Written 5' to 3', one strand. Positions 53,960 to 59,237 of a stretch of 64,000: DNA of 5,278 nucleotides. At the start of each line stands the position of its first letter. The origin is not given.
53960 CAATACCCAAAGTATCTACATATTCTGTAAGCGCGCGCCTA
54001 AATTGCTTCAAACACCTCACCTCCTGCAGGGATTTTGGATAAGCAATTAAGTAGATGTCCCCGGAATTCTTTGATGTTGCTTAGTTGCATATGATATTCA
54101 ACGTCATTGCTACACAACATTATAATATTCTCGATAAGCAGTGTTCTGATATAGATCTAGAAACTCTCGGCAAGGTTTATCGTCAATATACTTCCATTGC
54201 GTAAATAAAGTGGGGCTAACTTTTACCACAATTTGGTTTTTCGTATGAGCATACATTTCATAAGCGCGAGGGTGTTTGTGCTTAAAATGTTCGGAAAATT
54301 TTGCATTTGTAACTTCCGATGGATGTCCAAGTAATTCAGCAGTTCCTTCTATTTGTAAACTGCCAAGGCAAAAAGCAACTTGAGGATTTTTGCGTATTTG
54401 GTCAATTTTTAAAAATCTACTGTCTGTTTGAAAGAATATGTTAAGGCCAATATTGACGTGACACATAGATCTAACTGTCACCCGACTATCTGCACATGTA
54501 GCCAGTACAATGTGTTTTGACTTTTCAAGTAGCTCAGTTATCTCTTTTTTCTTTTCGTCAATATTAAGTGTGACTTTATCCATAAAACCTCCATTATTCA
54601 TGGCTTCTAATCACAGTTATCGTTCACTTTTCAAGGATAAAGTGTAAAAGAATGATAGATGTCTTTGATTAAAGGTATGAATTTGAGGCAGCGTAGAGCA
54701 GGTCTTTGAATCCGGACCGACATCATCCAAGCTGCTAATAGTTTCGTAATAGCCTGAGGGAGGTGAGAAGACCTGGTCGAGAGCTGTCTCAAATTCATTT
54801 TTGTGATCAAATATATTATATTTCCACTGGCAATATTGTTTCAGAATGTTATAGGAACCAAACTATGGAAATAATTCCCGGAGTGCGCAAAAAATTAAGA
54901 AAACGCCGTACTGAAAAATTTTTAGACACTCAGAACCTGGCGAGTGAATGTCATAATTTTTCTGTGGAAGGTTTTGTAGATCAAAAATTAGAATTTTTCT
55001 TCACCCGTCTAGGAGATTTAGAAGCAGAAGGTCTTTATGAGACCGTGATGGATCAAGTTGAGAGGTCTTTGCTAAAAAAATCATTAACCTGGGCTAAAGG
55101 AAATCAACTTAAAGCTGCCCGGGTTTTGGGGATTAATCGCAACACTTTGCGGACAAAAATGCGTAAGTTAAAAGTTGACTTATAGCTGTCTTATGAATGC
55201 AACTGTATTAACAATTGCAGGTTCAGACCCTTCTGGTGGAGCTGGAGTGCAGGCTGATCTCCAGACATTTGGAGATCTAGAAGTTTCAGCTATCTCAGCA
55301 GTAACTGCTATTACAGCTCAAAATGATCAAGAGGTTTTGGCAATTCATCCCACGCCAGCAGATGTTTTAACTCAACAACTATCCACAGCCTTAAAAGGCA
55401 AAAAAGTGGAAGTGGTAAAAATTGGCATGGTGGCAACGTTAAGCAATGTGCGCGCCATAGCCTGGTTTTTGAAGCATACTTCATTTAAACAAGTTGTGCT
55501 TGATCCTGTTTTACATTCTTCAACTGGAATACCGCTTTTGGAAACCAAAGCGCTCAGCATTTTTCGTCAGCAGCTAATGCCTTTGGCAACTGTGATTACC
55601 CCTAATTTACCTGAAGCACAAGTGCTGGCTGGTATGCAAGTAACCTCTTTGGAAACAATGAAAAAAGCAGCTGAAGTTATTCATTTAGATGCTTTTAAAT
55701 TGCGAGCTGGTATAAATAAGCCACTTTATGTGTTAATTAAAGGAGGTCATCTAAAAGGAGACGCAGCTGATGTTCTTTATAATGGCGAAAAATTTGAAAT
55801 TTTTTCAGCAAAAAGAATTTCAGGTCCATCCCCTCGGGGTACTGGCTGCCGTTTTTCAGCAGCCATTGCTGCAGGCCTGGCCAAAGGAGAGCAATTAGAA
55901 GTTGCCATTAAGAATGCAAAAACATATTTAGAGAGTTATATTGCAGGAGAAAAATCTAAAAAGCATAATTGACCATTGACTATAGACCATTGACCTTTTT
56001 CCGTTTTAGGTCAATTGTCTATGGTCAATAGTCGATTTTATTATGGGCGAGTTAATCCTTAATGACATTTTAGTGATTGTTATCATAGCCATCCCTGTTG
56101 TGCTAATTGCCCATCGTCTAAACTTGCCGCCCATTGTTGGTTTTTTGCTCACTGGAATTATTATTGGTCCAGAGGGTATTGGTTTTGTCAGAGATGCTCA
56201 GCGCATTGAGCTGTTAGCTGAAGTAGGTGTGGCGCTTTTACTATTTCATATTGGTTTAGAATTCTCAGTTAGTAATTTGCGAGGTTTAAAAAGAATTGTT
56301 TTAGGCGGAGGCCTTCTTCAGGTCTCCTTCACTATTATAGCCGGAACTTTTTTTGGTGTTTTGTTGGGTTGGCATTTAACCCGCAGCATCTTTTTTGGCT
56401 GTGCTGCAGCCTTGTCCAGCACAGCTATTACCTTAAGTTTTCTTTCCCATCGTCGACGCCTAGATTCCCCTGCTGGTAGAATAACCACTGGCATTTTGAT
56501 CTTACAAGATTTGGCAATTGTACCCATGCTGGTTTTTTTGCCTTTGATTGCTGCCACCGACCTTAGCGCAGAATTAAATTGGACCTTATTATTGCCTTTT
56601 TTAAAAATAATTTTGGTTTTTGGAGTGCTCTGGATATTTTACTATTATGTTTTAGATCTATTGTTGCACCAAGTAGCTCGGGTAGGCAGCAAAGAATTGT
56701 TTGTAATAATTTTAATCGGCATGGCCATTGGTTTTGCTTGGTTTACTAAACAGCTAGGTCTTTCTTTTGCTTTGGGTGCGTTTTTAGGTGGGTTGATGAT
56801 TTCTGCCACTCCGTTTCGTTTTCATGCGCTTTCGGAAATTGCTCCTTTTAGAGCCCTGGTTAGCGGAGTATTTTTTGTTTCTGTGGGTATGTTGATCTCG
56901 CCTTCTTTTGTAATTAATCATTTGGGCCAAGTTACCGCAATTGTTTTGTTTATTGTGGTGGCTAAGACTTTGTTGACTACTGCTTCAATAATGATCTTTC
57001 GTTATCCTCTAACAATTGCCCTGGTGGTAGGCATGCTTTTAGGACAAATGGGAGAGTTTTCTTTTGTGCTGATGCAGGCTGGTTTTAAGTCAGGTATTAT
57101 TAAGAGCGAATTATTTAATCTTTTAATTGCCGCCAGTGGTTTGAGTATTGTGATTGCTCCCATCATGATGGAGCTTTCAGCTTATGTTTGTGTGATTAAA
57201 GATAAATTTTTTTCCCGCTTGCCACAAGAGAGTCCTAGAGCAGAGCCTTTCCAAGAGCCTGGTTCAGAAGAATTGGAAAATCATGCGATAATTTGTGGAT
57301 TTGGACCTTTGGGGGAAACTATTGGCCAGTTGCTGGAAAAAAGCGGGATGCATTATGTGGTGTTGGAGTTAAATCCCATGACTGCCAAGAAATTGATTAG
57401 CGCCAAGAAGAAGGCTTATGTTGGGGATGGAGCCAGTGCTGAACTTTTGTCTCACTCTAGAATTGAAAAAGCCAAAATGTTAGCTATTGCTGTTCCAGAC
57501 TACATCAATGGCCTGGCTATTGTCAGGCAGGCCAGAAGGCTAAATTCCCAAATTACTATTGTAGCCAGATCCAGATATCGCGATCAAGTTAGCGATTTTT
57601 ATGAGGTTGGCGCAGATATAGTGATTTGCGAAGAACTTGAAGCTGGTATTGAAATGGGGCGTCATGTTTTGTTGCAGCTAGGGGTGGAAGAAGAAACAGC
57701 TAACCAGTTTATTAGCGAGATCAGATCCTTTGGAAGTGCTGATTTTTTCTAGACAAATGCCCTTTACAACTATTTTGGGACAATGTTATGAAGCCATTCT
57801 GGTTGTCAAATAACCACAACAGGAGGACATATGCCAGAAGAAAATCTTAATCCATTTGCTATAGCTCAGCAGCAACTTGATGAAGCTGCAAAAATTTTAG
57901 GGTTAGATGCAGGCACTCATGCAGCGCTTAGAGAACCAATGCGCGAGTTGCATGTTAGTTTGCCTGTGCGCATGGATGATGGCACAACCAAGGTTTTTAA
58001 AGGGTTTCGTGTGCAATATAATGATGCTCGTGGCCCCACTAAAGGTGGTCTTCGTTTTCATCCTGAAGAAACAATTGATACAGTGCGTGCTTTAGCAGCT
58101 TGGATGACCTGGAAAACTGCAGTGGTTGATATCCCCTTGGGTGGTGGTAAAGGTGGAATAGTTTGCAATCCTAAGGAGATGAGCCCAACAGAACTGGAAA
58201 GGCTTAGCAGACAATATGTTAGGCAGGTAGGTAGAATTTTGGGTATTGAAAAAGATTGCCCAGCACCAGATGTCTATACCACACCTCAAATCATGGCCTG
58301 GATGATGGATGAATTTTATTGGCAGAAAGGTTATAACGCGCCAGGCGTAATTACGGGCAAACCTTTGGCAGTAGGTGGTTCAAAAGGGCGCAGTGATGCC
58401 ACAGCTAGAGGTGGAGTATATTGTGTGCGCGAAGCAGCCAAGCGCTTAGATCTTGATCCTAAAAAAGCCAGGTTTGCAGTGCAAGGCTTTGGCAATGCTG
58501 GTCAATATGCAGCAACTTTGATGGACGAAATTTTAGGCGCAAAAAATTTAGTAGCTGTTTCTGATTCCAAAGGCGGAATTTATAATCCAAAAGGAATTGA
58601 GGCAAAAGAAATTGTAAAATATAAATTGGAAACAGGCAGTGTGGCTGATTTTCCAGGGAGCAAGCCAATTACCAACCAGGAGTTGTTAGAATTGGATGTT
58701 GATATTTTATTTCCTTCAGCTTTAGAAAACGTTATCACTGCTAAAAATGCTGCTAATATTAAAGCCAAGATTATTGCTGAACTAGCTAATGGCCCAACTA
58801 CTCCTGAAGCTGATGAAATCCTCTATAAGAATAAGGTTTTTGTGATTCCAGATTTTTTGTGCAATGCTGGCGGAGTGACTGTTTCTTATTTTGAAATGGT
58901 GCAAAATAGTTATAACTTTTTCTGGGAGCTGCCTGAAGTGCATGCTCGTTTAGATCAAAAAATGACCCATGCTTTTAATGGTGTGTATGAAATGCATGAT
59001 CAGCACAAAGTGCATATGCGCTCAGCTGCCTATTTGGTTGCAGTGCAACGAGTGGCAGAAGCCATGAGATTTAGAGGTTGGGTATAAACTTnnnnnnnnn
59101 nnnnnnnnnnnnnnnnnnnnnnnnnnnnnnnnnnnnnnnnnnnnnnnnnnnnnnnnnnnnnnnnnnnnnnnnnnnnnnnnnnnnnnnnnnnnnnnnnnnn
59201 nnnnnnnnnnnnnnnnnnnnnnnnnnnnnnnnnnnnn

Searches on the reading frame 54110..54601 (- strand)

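Call 45: search_protein_families(library=pfam, proteins=[window:54110-54601:-], max_evalue=0.00001)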
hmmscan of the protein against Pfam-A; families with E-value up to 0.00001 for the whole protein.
window:54110-54601:- (163 aa): 1 family
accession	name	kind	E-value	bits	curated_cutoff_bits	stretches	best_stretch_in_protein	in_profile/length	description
PF01243.27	PNPOx_N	-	3.1e-07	31.2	28.1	1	18-128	2-113/120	Pyridoxamine 5'-phosphate oxidase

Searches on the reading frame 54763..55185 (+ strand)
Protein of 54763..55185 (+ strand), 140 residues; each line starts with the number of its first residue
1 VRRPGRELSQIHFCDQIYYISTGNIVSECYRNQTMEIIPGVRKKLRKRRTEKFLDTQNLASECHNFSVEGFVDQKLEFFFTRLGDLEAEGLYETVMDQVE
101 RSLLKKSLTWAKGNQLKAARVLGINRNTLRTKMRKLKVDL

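Call 45: search_protein_families(library=pfam, proteins=[window:54763-55185:+], max_evalue=0.00001)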
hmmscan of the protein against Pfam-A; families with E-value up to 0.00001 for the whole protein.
window:54763-55185:+ (140 aa): 1 family
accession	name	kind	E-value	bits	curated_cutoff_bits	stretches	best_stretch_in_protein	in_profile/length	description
PF02954.25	HTH_8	-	1.1e-10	41.5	22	1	97-136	3-42/42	Bacterial regulatory protein, Fis family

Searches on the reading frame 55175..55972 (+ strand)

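Call 45: search_protein_families(library=pfam, proteins=[window:55175-55972:+], max_evalue=0.00001)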
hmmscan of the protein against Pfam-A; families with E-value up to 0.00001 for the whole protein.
window:55175-55972:+ (265 aa): 1 family
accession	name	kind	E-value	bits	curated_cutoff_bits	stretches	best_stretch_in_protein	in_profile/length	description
PF08543.17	Phos_pyr_kin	-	4.5e-75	252.6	27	1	18-258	1-234/246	Phosphomethylpyrimidine kinase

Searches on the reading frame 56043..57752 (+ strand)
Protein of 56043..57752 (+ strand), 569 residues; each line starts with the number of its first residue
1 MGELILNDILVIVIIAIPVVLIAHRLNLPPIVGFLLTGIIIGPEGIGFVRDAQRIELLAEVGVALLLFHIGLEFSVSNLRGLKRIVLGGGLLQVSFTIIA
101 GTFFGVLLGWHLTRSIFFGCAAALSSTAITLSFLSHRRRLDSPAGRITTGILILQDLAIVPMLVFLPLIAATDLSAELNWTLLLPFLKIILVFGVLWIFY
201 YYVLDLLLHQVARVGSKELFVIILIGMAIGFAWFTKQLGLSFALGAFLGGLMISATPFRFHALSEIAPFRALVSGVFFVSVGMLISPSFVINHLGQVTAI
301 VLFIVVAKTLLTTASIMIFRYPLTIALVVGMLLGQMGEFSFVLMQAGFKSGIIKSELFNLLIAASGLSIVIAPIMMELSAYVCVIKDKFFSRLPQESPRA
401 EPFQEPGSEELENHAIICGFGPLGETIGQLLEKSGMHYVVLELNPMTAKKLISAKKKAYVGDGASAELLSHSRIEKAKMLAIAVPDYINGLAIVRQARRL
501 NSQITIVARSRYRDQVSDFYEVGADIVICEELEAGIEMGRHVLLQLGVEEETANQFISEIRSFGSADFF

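Call 46: search_protein_families(library=pfam, proteins=[window:56043-57752:+], max_evalue=1)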
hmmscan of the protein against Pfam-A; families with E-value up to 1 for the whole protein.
window:56043-57752:+ (569 aa): 2 families
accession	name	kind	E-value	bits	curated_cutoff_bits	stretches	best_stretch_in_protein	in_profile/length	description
PF00999.27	Na_H_Exchanger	-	6.9e-55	186.9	26.2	1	14-375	2-368/375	Sodium/hydrogen exchanger, transmembrane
PF02254.24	TrkA_N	-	1.8e-20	73.8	23.8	1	416-529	2-115/116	TrkA-N domain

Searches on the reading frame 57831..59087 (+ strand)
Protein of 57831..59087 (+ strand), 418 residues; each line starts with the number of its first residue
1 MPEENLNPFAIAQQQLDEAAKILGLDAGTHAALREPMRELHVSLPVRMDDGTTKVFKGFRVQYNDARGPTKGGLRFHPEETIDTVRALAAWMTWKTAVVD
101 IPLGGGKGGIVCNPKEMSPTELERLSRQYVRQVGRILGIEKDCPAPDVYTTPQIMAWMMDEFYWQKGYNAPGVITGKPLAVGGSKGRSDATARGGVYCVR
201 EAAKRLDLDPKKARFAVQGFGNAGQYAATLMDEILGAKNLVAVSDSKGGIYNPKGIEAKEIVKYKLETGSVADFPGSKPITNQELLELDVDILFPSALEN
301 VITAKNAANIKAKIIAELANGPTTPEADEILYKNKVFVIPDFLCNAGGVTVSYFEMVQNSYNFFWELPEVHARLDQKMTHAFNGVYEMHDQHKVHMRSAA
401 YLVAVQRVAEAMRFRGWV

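Call 46: search_protein_families(library=pfam, proteins=[window:57831-59087:+], max_evalue=1)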
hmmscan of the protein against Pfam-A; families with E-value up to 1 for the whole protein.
window:57831-59087:+ (418 aa): 3 families
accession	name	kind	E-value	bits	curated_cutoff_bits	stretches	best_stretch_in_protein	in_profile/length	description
PF00208.27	ELFV_dehydrog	-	8.8e-83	278.1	23.4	1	182-416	1-241/241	Glutamate/Leucine/Phenylalanine/Valine dehydrogenase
PF02812.23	ELFV_dehydrog_N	-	1.1e-54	184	25.3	1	36-162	1-127/129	Glu/Leu/Phe/Val dehydrogenase, dimerisation domain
PF05088.18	Bac_GDH_CD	-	0.011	14.7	22.8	0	306-356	398-448/497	Bacterial NAD-glutamate dehydrogenase, catalytic domain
